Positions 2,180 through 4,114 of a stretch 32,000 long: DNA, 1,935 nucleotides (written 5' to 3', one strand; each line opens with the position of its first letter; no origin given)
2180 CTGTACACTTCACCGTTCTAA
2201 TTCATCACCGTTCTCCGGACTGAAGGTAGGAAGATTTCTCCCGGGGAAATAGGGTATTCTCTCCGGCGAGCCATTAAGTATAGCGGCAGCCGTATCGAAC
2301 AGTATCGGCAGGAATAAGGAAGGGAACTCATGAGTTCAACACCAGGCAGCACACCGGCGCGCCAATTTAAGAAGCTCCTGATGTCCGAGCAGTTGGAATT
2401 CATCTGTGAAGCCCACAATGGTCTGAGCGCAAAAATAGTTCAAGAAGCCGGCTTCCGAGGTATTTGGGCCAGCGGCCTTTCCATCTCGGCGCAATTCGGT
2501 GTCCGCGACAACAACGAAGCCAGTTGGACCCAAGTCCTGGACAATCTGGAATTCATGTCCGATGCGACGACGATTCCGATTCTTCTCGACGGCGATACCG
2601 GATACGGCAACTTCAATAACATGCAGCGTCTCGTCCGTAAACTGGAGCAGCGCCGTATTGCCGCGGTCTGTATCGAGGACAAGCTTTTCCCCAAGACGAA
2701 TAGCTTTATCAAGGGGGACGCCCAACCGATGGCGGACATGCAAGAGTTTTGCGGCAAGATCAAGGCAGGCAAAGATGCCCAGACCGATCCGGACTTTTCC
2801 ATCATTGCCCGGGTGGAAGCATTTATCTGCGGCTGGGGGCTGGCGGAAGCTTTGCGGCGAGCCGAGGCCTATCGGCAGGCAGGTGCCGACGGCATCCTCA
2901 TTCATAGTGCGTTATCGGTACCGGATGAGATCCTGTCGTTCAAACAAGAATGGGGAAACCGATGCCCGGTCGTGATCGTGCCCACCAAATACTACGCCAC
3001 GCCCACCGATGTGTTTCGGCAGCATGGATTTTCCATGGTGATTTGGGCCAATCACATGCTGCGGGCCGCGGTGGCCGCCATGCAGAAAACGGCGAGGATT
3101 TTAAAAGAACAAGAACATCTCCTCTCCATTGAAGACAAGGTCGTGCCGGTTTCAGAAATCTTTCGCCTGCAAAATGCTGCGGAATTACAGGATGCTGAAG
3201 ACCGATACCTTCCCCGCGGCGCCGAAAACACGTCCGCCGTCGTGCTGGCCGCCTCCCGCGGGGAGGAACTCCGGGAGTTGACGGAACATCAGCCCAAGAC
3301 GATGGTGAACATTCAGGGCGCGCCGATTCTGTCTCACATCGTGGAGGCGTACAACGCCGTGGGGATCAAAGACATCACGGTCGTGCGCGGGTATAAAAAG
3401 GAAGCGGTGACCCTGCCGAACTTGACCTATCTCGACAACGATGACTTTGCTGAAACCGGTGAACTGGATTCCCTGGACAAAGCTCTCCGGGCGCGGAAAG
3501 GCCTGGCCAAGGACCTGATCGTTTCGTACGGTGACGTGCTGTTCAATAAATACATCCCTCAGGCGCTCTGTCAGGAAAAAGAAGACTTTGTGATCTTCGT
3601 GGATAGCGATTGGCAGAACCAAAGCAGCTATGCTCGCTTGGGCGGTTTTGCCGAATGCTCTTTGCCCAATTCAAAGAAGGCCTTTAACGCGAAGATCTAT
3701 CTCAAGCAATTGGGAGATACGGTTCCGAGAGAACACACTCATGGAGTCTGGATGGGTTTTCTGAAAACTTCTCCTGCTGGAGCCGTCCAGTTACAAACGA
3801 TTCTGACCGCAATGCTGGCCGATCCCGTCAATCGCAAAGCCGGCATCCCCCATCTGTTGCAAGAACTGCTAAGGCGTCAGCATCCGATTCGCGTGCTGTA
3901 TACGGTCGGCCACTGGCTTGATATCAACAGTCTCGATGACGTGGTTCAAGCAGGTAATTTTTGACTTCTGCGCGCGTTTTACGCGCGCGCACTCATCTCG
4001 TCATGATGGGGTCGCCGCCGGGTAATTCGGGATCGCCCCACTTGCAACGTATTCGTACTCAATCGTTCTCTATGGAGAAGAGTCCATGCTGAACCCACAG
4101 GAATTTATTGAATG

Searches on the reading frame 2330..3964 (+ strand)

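Call 69: search_protein_families(library=pfam, proteins=[window:2330-3964:+])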
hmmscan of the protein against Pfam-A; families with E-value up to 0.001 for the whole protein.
window:2330-3964:+ (544 aa): 3 families
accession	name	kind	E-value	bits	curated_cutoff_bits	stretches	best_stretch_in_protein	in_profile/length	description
PF13714.12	PEP_mutase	-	7.2e-61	206.3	31.5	1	13-257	1-238/240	Phosphoenolpyruvate phosphomutase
PF12804.13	NTP_transf_3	-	1.6e-10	41.9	27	1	303-425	1-123/160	MobA-like NTP transferase domain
PF00483.29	NTP_transferase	-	2.6e-05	24.3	21.2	1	303-359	2-59/245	Nucleotidyl transferase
